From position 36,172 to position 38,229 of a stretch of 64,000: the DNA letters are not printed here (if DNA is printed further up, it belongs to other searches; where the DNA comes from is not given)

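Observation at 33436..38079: HydBC-type NADH/FMN module paired with an HdrA-type flavoprotein instead of a HydA H-cluster subunit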

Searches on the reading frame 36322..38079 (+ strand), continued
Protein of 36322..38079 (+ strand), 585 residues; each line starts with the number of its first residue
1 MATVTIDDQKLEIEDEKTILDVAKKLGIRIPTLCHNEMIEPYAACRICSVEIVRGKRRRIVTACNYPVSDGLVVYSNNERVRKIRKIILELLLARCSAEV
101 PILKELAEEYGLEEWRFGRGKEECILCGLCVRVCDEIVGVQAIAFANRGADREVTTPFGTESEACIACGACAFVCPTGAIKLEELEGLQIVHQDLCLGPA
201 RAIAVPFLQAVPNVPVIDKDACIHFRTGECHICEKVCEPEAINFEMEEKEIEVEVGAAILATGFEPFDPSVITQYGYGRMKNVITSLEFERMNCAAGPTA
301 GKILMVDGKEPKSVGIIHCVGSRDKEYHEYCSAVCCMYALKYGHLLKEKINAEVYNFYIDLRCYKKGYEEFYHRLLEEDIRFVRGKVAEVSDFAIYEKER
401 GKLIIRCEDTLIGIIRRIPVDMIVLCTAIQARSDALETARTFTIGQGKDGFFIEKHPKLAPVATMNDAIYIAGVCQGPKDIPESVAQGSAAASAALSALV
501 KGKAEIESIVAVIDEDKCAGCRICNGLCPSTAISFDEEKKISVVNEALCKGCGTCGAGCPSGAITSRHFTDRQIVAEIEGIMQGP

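Call 45: predict_structure(alignment_id=A1)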
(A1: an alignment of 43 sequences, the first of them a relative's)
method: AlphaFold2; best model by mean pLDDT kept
length: 585 residues; sequences in the alignment: 43
mean_pLDDT: 77.5   pTM: 0.45
mean pLDDT of the five models: 77.5, 73.6, 73.5, 69.7, 65.9
residues with pLDDT >= 90: 182; 70-90: 243; 50-70: 101; < 50: 59
segments of 3 or more residues with pLDDT < 50: 187-215, 249-255, 504-508, 569-574, 576-585
pLDDT, mean of each block of 10 residues (from residue 1): 93 90 94 91 94 93 94 94 95 90 92 84 91 87 85 83 79 89 54 37 26 52 75 67 57 48 79 90 90 75 88 93 83 79 90 88 57 84 89 91 92 90 92 78 76 68 65 72 67 64 53 80 75 86 78 61 60 46 44
secondary structure, 60 per line:
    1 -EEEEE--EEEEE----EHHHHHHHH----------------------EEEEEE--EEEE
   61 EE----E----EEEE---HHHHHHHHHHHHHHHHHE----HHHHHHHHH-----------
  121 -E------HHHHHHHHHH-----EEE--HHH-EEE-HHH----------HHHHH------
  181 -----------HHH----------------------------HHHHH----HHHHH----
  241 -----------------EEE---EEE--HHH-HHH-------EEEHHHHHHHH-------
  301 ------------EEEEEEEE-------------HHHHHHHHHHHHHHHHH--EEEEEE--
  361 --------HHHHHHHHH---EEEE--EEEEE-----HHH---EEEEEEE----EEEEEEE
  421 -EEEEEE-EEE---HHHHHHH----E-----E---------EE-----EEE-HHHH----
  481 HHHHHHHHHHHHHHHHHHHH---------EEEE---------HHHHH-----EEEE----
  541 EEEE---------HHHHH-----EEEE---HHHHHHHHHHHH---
elements in order: E2-6 E9-13 H19-26 E49-54 E57-62 E72-75 H79-95 H101-109 H129-138 E144-146 E153-155 H170-174 H223-227 H232-236 E258-260 E264-266 E283-285 H286-293 E313-320 H334-350 E353-358 H369-377 E381-384 E387-391 E403-409 E414-420 E422-427 E429-431 H435-441 E469-471 H473-476 H481-500 E510-513 H523-527 E533-536 E541-544 H554-558 E564-567 H571-582

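Call 50: fold_search(model_id=the predicted structure, library=pdb)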
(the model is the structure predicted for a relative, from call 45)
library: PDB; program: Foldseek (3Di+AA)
matches with E <= 10: 1052; with E <= 0.001: 338
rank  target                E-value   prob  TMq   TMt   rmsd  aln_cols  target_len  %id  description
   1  8rvy_A                1.1e-33  1.00  0.40  0.36  22.4       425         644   46  CryoEM structure of the Elp-Hdr complex of Methanothermobacter marburgensis state 1 (composite structure) (released 2025-05-14)
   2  8rvu_A                1.2e-33  1.00  0.40  0.37  24.2       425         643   46  CryoEM structure of the Elp-Hdr complex of Methanothermobacter marburgensis state 2 (composite structure) (released 2025-05-14)
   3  5odh_A                4.5e-32  1.00  0.39  0.35  24.2       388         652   46  Heterodisulfide reductase / [NiFe]-hydrogenase complex from Methanothermococcus thermolithotrophicus soaked with heter (released 2017-08-30)
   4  7bkb_A                7.5e-32  1.00  0.40  0.35  23.7       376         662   44  Formate dehydrogenase - heterodisulfide reductase - formylmethanofuran dehydrogenase complex from Methanospirillum hun (released 2021-09-29)
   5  5odi_A                7.5e-32  1.00  0.39  0.36  24.5       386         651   48  Heterodisulfide reductase / [NiFe]-hydrogenase complex from Methanothermococcus thermolithotrophicus cocrystallized wi (released 2017-08-30)
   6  5odc_A                1.1e-31  1.00  0.40  0.36  24.2       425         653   46  Heterodisulfide reductase / [NiFe]-hydrogenase complex from Methanothermococcus thermolithotrophicus at 2.3 A resoluti (released 2017-08-30)
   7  7bkd_A                9.5e-31  1.00  0.39  0.35  22.3       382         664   43  Formate dehydrogenase - heterodisulfide reductase - formylmethanofuran dehydrogenase complex from Methanospirillum hun (released 2021-09-29)
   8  8rwn_A                1.9e-25  1.00  0.40  0.54  16.9       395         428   41  CryoEM structure of the Hdr(ABC)2 subunits of the Elp-Hdr complex of Methanothermobacter marburgensis (released 2025-05-14)
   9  8rvu_a                3.7e-25  1.00  0.40  0.54  12.8       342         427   45  CryoEM structure of the Elp-Hdr complex of Methanothermobacter marburgensis state 2 (composite structure) (released 2025-05-14)
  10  7bke_A                6.9e-24  1.00  0.39  0.51  11.6       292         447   43  Formate dehydrogenase - heterodisulfide reductase - formylmethanofuran dehydrogenase complex from Methanospirillum hun (released 2021-09-29)
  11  7bkd_a                6.9e-24  1.00  0.40  0.51  12.0       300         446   43  Formate dehydrogenase - heterodisulfide reductase - formylmethanofuran dehydrogenase complex from Methanospirillum hun (released 2021-09-29)
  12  9mqx_A                5.3e-18  1.00  0.30  0.70   1.7       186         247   40  Electron-bifurcating Tungstopyranopterin-containing aldehyde oxidoreductase with NADH (released 2025-07-16)
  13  6tjr_A                1.5e-17  1.00  0.37  0.61   3.1       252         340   30  Structure of HdrA-like subunit from Hyphomicrobium denitrificans (released 2020-08-19)
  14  8a6t_A                3.9e-16  1.00  0.31  0.32  24.9       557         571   20  Cryo-EM structure of the electron bifurcating Fe-Fe hydrogenase HydABC complex from Thermoanaerobacter kivui in the re (released 2023-02-15)
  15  7t30_A                1.3e-14  1.00  0.29  0.26   2.5       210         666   35  Structure of electron bifurcating Ni-Fe hydrogenase complex HydABCSL in FMN/NAD(H) bound state (released 2022-03-16)
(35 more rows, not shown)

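Call 68: search_protein_families(library=pfam, proteins=[L031:3388-4668:+, L056:8637-9929:+, L036:6742-8094:+], max_evalue=0.00001)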
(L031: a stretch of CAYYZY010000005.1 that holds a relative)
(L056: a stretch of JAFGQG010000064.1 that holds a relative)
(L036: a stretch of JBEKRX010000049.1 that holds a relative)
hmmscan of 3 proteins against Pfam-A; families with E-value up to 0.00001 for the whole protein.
L031:3388-4668:+ (426 aa): 6 families
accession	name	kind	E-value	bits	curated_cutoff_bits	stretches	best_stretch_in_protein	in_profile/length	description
PF01257.25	2Fe-2S_thioredx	-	6.6e-49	165.9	24.8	1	283-425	2-144/145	Thioredoxin-like [2Fe-2S] ferredoxin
PF12831.13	FAD_oxidored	-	8.9e-09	35.6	27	1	147-183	3-39/416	FAD dependent oxidoreductase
PF13450.12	NAD_binding_8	-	1.1e-08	35.6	21.9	1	148-201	1-54/68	NAD(P)-binding Rossmann-like domain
PF00890.30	FAD_binding_2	-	5.1e-07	29.7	20.4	1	146-183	2-39/414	FAD binding domain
PF07992.20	Pyr_redox_2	-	4e-06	26.9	26.1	1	146-235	3-79/291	Pyridine nucleotide-disulphide oxidoreductase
PF00070.33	Pyr_redox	-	4.1e-06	27.7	22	1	146-187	2-40/82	Pyridine nucleotide-disulphide oxidoreductase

L056:8637-9929:+ (430 aa): 5 families
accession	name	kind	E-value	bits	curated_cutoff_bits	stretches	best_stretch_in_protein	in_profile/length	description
PF01257.25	2Fe-2S_thioredx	-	3.3e-44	150.7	24.8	1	282-427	4-144/145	Thioredoxin-like [2Fe-2S] ferredoxin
PF12831.13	FAD_oxidored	-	9.4e-08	32.2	27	1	144-180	3-39/416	FAD dependent oxidoreductase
PF13450.12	NAD_binding_8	-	1.4e-06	28.9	21.9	1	145-194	1-50/68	NAD(P)-binding Rossmann-like domain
PF07992.20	Pyr_redox_2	-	2e-06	27.9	26.1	1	143-243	3-83/291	Pyridine nucleotide-disulphide oxidoreductase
PF00890.30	FAD_binding_2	-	5.1e-06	26.4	20.4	1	143-180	2-39/414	FAD binding domain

L036:6742-8094:+ (450 aa): 8 families
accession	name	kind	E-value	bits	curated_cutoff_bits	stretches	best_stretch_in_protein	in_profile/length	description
PF01257.25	2Fe-2S_thioredx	-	7.4e-43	146.3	24.8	1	303-436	8-142/145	Thioredoxin-like [2Fe-2S] ferredoxin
PF12831.13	FAD_oxidored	-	3e-10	40.4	27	1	149-187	1-39/416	FAD dependent oxidoreductase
PF13450.12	NAD_binding_8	-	1.3e-08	35.4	21.9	1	152-205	1-54/68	NAD(P)-binding Rossmann-like domain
PF00890.30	FAD_binding_2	-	2.2e-08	34.1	20.4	1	149-187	1-39/414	FAD binding domain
PF01266.30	DAO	-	9.2e-08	32.4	27.9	1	149-184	1-36/353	FAD dependent oxidoreductase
PF07992.20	Pyr_redox_2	-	3.1e-07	30.6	26.1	1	149-248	2-89/291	Pyridine nucleotide-disulphide oxidoreductase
PF00070.33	Pyr_redox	-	7.7e-07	30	22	1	150-230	2-69/82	Pyridine nucleotide-disulphide oxidoreductase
PF00037.32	Fer4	-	4.5e-06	26.7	21.1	0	245-262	3-20/24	4Fe-4S binding domain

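Call 92: search_protein_families(library=ncbifam, proteins=[window:36322-38076:+], max_evalue=0.00001)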
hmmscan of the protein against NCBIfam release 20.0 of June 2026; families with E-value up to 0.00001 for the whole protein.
window:36322-38076:+ (585 aa): 62 families (the best 25 are shown)
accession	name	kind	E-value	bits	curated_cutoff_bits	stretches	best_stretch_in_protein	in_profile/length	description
NF040770.1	hetero_SS_HdrA2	exception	1.6e-128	429.9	1100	1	194-582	262-641/777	CoB-CoM heterodisulfide reductase HdrA2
NF041778.1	hetero_SS_HdrA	equivalog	6.6e-99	331.8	1400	1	163-583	246-652/771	ferredoxin:CoB-CoM heterodisulfide reductase subunit HdrA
NF041891.1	hdrA_Methbact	equivalog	1.4e-91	307.9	1300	1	161-583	236-637/762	ferredoxin:CoB-CoM heterodisulfide reductase subunit HdrA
NF040763.1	FeFe_hydrog_A6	exception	5.6e-41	140.6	765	2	3-97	2-94/571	NADH-dependent [FeFe] hydrogenase, group A6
NF005745.0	PRK07569.1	equivalog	5.4e-35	120.9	333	2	2-95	4-95/238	bidirectional hydrogenase complex protein HoxU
TIGR01973.1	NuoG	equivalog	1.2e-24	87.1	470.05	1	4-94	1-89/606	NADH-quinone oxidoreductase subunit NuoG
NF040762.1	Hydr_FeFe_Clost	exception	2.4e-20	72.7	900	2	3-92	2-90/572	ferredoxin hydrogenase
NF006305.0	PRK08493.1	equivalog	3.8e-19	68.3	591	1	2-90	2-86/819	NADH-quinone oxidoreductase subunit G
NF009454.0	PRK12814.1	equivalog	7.2e-19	67.6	916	1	3-98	5-98/657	putative NADPH-dependent glutamate synthase small subunit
TIGR02179.1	PorD_KorD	subfamily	6.8e-18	64.6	60.05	1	510-565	19-73/78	2-oxoacid:acceptor oxidoreductase, delta subunit, pyruvate/2-ketoisovalerate family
NF005895.0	PRK07860.1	equivalog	1.1e-17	63.3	802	1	2-102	18-118/811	NADH-quinone oxidoreductase subunit G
TIGR01971.1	NuoI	subfamily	6.2e-17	61.3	113.05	2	118-184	38-102/121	NADH-quinone oxidoreductase, chain I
NF038196.1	ferrodoxin_EFR1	subfamily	2e-15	57.5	75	1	515-568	183-233/242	EFR1 family ferrodoxin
TIGR02512.1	FeFe_hydrog_A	subfamily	1.2e-14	54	405.95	1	122-182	7-69/375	[FeFe] hydrogenase, group A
NF040864.1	HgcB_ferredoxin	equivalog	2.9e-14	52.7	99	1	513-566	11-63/93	mercury methylation ferredoxin HgcB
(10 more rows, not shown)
